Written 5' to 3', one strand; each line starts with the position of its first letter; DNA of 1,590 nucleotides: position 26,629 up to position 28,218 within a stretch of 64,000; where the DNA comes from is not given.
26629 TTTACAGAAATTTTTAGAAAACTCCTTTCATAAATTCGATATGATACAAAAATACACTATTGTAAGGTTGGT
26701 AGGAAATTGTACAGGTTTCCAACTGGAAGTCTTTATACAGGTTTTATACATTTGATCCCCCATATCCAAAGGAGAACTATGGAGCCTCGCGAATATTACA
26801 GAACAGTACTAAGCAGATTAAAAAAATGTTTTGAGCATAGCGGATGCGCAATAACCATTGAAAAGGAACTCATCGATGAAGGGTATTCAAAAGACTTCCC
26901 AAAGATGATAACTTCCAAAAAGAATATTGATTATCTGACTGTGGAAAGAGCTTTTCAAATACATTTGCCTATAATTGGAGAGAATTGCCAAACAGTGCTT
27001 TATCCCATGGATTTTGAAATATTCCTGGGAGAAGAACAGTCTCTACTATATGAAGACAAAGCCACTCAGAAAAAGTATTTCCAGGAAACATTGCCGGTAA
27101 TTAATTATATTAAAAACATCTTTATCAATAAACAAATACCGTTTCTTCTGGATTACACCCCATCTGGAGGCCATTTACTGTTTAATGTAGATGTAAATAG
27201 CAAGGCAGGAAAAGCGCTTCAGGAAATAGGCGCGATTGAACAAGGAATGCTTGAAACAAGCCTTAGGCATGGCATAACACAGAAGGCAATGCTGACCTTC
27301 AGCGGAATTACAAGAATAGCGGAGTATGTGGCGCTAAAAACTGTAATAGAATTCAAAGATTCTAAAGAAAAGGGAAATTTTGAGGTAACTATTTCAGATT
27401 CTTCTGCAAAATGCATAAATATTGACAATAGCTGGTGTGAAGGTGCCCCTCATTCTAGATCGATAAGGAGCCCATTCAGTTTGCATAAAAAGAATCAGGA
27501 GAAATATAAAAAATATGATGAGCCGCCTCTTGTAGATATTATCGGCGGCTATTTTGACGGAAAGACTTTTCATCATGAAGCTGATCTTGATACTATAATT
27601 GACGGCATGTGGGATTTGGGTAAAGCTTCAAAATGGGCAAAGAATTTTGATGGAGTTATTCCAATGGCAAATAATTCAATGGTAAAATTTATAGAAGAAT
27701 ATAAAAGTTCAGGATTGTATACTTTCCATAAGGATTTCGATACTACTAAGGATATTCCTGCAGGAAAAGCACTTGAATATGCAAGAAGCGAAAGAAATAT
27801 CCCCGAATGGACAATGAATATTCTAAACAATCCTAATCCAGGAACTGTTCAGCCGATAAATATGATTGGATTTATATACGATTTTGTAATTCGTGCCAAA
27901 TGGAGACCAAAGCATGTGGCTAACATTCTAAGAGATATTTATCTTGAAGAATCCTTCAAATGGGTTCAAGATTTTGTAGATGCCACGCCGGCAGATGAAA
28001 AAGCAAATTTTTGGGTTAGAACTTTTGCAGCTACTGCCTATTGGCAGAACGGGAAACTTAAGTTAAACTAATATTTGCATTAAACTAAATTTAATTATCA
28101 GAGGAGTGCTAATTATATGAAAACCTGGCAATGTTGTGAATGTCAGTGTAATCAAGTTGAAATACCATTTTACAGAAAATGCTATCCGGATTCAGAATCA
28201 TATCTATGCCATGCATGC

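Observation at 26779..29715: Convergent pair of paralogous ~430-aa proteins carrying all three archaeo-eukaryotic primase (AEP)-like catalytic motifs, with no helicase, Ku or ligase partner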

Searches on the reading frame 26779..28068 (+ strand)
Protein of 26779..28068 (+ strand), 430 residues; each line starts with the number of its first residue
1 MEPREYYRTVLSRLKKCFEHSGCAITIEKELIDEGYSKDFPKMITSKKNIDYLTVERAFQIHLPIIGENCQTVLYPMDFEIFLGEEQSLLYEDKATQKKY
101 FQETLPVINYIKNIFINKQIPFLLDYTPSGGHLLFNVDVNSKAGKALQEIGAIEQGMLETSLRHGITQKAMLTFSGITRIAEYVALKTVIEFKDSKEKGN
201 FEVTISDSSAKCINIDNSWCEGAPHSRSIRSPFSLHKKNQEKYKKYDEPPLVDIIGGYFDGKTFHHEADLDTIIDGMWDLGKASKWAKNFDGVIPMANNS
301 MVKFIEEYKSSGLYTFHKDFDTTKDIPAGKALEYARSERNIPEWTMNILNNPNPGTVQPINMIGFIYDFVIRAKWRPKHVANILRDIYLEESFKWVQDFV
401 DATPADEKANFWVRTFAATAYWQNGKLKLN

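Call 4: search_protein_families(library=pfam, proteins=[window:26779-28068:+], max_evalue=1)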
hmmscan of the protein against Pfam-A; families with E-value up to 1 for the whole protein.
window:26779-28068:+ (430 aa): 0 families

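Call 5: search_protein_families(library=ncbifam, proteins=[window:26779-28068:+], max_evalue=1)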
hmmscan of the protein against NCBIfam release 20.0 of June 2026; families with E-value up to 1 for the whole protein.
window:26779-28068:+ (430 aa): 0 families

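Call 6: search_solved_structures(query=window:26779-28068:+, max_evalue=10, show_alignments=2)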
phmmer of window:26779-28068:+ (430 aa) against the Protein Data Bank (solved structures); distinct sequences matched with E-value up to 10: 0.

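Call 7: search_protein_families(library=phrogs, proteins=[window:26779-28068:+], max_evalue=1)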
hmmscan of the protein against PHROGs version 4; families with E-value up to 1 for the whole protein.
window:26779-28068:+ (430 aa): 2 families
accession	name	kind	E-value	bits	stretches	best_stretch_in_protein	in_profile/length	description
phrog_29820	-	unknown function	0.23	12.2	1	10-53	8-51/57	-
phrog_5432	-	unknown function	0.23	12.2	1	251-271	6-26/41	-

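Call 8: search_protein_families(library=padloc, proteins=[window:26779-28068:+], max_evalue=1)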
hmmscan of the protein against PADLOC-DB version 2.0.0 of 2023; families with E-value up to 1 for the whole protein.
window:26779-28068:+ (430 aa): 0 families

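Call 9: find_homologous_proteins(query=window:26779-28068:+)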
Query window:26779-28068:+ (430 aa): 160 proteins with E <= 0.001 among 3818 candidates; the best 120 are listed.
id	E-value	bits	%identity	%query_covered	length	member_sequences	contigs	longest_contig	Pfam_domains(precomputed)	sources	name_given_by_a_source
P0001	9.5e-226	768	73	100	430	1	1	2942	-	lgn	-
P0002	6.0e-218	742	72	100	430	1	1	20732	-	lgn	-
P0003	2.9e-215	733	71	100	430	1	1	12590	-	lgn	-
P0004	3.0e-211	720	70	100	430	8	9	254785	-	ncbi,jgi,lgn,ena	-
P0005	6.3e-207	706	68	100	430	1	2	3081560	-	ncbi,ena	-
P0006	5.2e-195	666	65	100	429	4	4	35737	-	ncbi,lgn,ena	-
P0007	1.2e-192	659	78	82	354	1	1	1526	-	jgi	-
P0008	2.0e-170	585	56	100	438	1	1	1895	-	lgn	-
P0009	4.4e-169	581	56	100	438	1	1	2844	-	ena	-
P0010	1.1e-167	576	56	100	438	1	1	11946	-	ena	-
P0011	7.2e-167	574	55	100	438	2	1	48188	-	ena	-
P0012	6.0e-165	567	55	100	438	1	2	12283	-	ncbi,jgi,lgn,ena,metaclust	metaclust:\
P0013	9.9e-165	567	55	100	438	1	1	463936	-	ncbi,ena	-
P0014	1.2e-164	566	53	100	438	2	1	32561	-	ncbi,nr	ncbi:MAG: hypothetical protein GY756_24225 [bacterium]|nr:hypothetical protein [bacterium]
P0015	2.1e-164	566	55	100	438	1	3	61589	-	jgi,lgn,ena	jgi:hypothetical protein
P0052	1.0e-140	488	49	100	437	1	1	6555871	-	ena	-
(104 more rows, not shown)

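Call 12: search_solved_structures(query=A1, max_evalue=10, show_alignments=3)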
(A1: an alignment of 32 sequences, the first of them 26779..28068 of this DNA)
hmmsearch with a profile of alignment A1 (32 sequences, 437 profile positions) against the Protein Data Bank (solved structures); distinct sequences matched with E-value up to 10: 0.

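Call 19: find_encoding_contigs(protein=P0005, flank=8000, max_places=2)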
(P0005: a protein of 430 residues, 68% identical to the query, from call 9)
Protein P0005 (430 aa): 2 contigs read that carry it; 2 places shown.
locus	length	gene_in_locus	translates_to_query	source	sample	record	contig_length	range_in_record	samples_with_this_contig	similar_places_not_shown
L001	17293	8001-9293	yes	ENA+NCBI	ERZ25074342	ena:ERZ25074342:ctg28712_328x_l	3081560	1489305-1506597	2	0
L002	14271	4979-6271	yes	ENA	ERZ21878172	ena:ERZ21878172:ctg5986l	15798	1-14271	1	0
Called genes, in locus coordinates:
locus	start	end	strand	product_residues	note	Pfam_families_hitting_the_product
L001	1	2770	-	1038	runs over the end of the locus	PF04851:ResIII, PF00176:SNF2-rel_dom, PF00270:DEAD, PF00271:Helicase_C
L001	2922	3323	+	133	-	PF09864:MliC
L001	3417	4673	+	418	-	PF01225:Mur_ligase, PF08245:Mur_ligase_M (faint), PF02875:Mur_ligase_C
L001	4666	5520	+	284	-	PF00892:EamA, PF03151:TPT (weak)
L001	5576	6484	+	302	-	PF06325:PrmA, PF05175:MTS, PF13489:Methyltransf_23 (weak), PF08241:Methyltransf_11 (faint), PF08242:Methyltransf_12 (weak), PF13649:Methyltransf_25 (weak), PF13847:Methyltransf_31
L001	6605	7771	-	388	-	PF13535:ATP-grasp_4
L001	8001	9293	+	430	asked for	-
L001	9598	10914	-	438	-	-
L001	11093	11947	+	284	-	PF00657:Lipase_GDSL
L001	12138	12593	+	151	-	PF00571:CBS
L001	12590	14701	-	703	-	PF00009:GTP_EFTU, PF22042:EF-G_D2, PF03144:GTP_EFTU_D2, PF14492:EFG_III, PF00679:EFG_C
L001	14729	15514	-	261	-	PF00756:Esterase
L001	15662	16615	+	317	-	-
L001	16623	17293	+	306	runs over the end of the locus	PF00005:ABC_tran, PF13304:AAA_21 (weak)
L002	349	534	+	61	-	PF01225:Mur_ligase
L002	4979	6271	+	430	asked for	-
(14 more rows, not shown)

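Call 20: find_encoding_contigs(protein=P0052, flank=8000, max_places=2)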
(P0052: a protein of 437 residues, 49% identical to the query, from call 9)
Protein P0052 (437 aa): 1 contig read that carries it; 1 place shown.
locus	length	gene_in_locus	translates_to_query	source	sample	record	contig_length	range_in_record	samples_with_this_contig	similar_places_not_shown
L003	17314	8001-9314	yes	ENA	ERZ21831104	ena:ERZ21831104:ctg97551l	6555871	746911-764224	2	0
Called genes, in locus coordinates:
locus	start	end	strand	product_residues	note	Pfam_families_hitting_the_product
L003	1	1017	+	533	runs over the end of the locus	PF01855:POR_N, PF02776:TPP_enzyme_N (faint), PF02775:TPP_enzyme_C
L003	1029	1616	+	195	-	PF01558:POR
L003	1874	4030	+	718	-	PF03190:Thioredox_DsbH, PF13899:Thioredoxin_7, PF07470:Glyco_hydro_88 (faint)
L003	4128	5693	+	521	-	PF00479:G6PD_N, PF02781:G6PD_C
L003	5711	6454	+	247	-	PF01182:Glucosamine_iso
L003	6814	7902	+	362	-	PF00248:Aldo_ket_red, PF13534:Fer4_17 (faint)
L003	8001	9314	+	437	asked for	-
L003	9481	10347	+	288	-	PF00892:EamA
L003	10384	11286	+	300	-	PF00892:EamA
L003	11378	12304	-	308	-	PF19300:BPD_transp_1_N, PF00528:BPD_transp_1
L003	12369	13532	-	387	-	PF00850:Hist_deacetyl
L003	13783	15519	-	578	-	PF01266:DAO (faint), PF07992:Pyr_redox_2, PF13450:NAD_binding_8 (faint), PF13738:Pyr_redox_3 (weak), PF00070:Pyr_redox, PF02852:Pyr_redox_dim, PF00581:Rhodanese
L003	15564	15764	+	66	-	-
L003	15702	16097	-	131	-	-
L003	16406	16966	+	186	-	PF28549:NDPSase_N, PF00293:NUDIX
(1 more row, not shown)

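Call 21: find_encoding_contigs(protein=P0013, flank=8000, max_places=2)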
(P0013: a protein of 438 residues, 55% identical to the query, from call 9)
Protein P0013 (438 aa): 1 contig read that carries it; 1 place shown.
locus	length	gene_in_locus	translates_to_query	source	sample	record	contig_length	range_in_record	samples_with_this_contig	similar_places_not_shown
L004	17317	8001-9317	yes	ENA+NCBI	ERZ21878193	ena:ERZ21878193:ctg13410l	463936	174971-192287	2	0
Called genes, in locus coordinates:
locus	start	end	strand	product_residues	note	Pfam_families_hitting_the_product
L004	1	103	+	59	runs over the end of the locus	-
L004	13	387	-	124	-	PF13366:PDDEXK_3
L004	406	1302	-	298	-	PF01048:PNP_UDP_1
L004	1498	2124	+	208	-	PF01025:GrpE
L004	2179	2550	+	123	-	PF05635:23S_rRNA_IVP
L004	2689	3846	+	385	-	PF00226:DnaJ, PF01556:DnaJ_C, PF00684:DnaJ_CXXCXGXG, PF27439:DnaJ_C_2 (weak)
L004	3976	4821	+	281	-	PF08501:Shikimate_dh_N, PF01488:Shikimate_DH, PF18317:SDH_C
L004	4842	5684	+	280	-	PF06750:A24_N_bact, PF01478:Peptidase_A24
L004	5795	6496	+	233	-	PF01171:ATP_bind_3 (faint), PF06508:QueC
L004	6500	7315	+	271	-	PF00459:Inositol_P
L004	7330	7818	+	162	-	PF04008:Adenosine_kin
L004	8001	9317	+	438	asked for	-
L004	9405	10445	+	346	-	PF25917:BSH_RND (faint), PF25963:Beta-barrel_AAEA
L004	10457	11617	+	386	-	-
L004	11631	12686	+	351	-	PF04632:FUSC (weak), PF13515:FUSC_2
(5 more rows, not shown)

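Call 22: predict_structure(alignment_id=A1)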
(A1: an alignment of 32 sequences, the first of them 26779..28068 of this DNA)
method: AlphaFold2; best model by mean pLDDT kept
length: 430 residues; sequences in the alignment: 32
mean_pLDDT: 94.1   pTM: 0.93
mean pLDDT of the five models: 94.1, 93.8, 93.4, 93.4, 92.3
residues with pLDDT >= 90: 368; 70-90: 57; 50-70: 5; < 50: 0
segments of 3 or more residues with pLDDT < 50: none
pLDDT, mean of each block of 10 residues (from residue 1): 96 97 94 91 94 96 95 95 93 93 96 98 95 97 98 91 93 97 97 95 95 89 88 92 88 96 96 96 97 97 98 98 95 97 95 88 97 98 93 75 85 97 92
secondary structure, 60 per line:
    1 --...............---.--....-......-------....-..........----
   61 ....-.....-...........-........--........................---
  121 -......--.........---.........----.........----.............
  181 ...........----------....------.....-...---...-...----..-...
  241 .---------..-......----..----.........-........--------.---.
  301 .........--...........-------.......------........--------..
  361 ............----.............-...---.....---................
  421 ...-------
elements in order: H3-17 E24-27 H29-34 E42-45 H47-56 E61-64 E72-82 H84-91 H94-117 E122-127 E130-138 H142-150 H155-163 H168-191 E202-205 E212-216 E228-230 H238-241 E254-259 H270-278 H280-287 H300-309 H312-322 H330-336 H343-350 H359-372 H377-389 H397-401 H405-423

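Call 25: fold_search(model_id=the predicted structure, library=pdb)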
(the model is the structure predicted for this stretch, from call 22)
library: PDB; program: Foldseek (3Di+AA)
matches with E <= 10: 71; with E <= 0.001: 0
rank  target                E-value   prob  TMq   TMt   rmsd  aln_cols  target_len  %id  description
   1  7nqf_B                3.9e-03  1.00  0.34  0.59   6.8       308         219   10  Prim-Pol Domain of CRISPR-associated Prim-Pol (CAPP) from Marinitoga sp. 1137 with dsDNA (released 2022-05-04)
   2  6sa0_A                3.9e-03  1.00  0.34  0.43  11.0       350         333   10  Ternary complex of Prim-PolC from Mycobacterium smegmatis with 2nt gapped DNA and UpNHpp (released 2020-11-18)
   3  7nqd_A                5.6e-03  1.00  0.31  0.55   6.8       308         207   11  Prim-Pol Domain of CRISPR-associated Prim-Pol (CAPP) from Marinitoga sp. 1137 (released 2022-05-04)
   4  6sa1_A                7.1e-03  1.00  0.39  0.49   6.9       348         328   12  Post catalytic complex of Prim-PolC from Mycobacterium smegmatis with gapped DNA and 3'-dUTP (released 2020-11-18)
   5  2iry_B                1.1e-02  1.00  0.33  0.47   6.2       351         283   11  Crystal Structure of the Polymerase Domain from Mycobacterium tuberculosis Ligase D with dGTP and Manganese. (released 2007-01-02)
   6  2iru_A                1.4e-02  1.00  0.34  0.48   6.3       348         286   11  Crystal Structure of the Polymerase Domain from Mycobacterium tuberculosis Ligase D (released 2007-01-02)
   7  7p9j_C                1.8e-02  1.00  0.33  0.58   8.1       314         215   10  Prim-Pol Domain of CRISPR-associated Prim-Pol (CAPP) from Marinitoga sp. 1137 - Primer Initiation Complex (released 2022-05-04)
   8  7p9j_B                1.8e-02  1.00  0.33  0.57   7.7       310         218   10  Prim-Pol Domain of CRISPR-associated Prim-Pol (CAPP) from Marinitoga sp. 1137 - Primer Initiation Complex (released 2022-05-04)
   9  7nqe                  2.3e-02  1.00  0.33  0.57   7.5       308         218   10  Prim-Pol Domain of CRISPR-associated Prim-Pol (CAPP) from Marinitoga sp. 1137 with dGTP (released 2022-05-04)
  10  2fao_A                2.6e-02  1.00  0.36  0.50   7.4       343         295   10  Crystal Structure of Pseudomonas aeruginosa LigD polymerase domain (released 2006-05-23)
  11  6sa1_D                3.2e-02  1.00  0.40  0.50   6.3       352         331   10  Post catalytic complex of Prim-PolC from Mycobacterium smegmatis with gapped DNA and 3'-dUTP (released 2020-11-18)
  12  5op0_A                3.5e-02  1.00  0.41  0.51   6.6       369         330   11  Structure of Prim-PolC from Mycobacterium smegmatis (released 2017-11-15)
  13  7nqd_B                6.2e-02  0.97  0.30  0.52   8.1       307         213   11  Prim-Pol Domain of CRISPR-associated Prim-Pol (CAPP) from Marinitoga sp. 1137 (released 2022-05-04)
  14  4lik                  4.0e-01  0.28  0.28  0.32  12.4       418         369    8  Crystal structure of the catalytic subunit of human primase (released 2013-12-11)
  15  8xig                  5.6e-01  0.13  0.14  0.22  12.5       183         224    8  The crystal structure of the AEP domain of MPXV E5 (released 2024-05-01)
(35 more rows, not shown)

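Call 26: fold_search(model_id=the predicted structure, library=viral)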
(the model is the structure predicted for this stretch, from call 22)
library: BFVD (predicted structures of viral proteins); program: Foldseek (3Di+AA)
matches with E <= 10: 85; with E <= 0.001: 0
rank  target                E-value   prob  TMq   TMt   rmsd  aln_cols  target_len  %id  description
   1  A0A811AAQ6            4.3e-02  0.30  0.18  0.11  17.8       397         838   11  (no name in the UniProt tables at hand)
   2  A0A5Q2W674            6.2e-02  0.72  0.26  0.33  12.8       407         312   10  (no name in the UniProt tables at hand)
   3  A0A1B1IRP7            7.9e-02  0.54  0.24  0.30  13.5       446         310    9  (no name in the UniProt tables at hand)
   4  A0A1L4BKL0            9.1e-02  0.51  0.23  0.27  13.1       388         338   10  (no name in the UniProt tables at hand)
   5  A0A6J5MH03            9.5e-02  0.57  0.29  0.16  14.8       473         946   10  DUF927 domain-containing protein [uncultured Caudovirales phage]
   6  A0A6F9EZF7            1.0e-01  0.41  0.19  0.10  11.7       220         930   13  EO2-3 (Fragment) [Swordtail adomavirus 2]
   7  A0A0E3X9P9            1.1e-01  0.84  0.20  0.32   7.7       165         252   12  TOTE conflict system primase domain-containing protein [Gordonia phage GordTnk2]
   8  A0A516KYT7            1.7e-01  0.89  0.33  0.16  11.6       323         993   11  (no name in the UniProt tables at hand)
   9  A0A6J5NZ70            2.2e-01  0.60  0.32  0.25  11.0       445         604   10  DNA helicase, DnaB-like, C-terminal [uncultured Caudovirales phage]
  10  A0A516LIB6            3.5e-01  0.33  0.32  0.17  13.0       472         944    9  (no name in the UniProt tables at hand)
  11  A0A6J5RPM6            4.1e-01  0.21  0.26  0.19  12.9       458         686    8  AAA domain containing protein [uncultured Caudovirales phage]
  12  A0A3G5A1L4            4.3e-01  0.20  0.18  0.18  12.4       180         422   13  Superfamily II helicase (Fragment) [Harvfovirus sp.]
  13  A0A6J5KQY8            4.5e-01  0.38  0.32  0.17  11.3       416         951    9  DUF927 domain-containing protein [uncultured Caudovirales phage]
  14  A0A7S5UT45            5.2e-01  0.23  0.28  0.18  12.5       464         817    8  (no name in the UniProt tables at hand)
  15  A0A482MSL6            5.2e-01  0.16  0.22  0.13  16.7       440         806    9  Putative primase [Escherichia phage PTXU04]
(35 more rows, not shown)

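Call 28: search_protein_representatives(alignment_id=A1)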
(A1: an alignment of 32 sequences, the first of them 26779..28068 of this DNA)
Query: 32 sequences, 437 profile positions. Proteins with E-value up to 0.001 (for the whole library): 275; up to 1e-10: 170; up to 1e-30: 38. The best 150 are listed.
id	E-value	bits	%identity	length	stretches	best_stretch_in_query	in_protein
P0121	5.7e-202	687.6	-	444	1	1-437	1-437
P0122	4.2e-133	460.7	-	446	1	2-433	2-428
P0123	1.8e-132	458.6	-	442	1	1-437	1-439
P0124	1.1e-118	413.1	-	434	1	2-425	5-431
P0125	7.0e-113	394.0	-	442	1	1-432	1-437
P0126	4.7e-110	384.7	-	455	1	1-429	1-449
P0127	3.4e-107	375.3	-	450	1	3-432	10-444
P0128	7.1e-105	367.6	-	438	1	1-436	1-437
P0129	8.0e-99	347.7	-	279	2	61-229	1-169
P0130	4.7e-77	275.9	-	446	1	3-436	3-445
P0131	4.1e-76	272.8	-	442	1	14-432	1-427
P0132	1.9e-70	254.2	-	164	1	279-436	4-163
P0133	1.1e-64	235.2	-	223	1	1-164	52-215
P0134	3.0e-62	227.2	-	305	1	127-426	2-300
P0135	7.9e-60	219.2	-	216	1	214-427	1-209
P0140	2.2e-50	188.1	-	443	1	1-434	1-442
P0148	1.8e-41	158.7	-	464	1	5-425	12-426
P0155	1.7e-35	139.0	-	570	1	99-426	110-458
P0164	7.5e-29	117.1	-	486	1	71-427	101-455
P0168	3.7e-27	111.5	-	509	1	100-431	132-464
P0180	2.0e-23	99.2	-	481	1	99-430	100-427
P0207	3.4e-19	85.3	-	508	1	99-428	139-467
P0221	5.3e-17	78.0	-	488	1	100-427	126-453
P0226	1.1e-16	77.0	-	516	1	100-425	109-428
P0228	1.8e-16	76.3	-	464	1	75-424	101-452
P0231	3.7e-16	75.3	-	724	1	101-427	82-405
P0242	3.8e-15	71.9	-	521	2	295-422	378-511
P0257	4.2e-13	65.2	-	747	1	70-427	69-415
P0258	5.0e-13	64.9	-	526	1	140-427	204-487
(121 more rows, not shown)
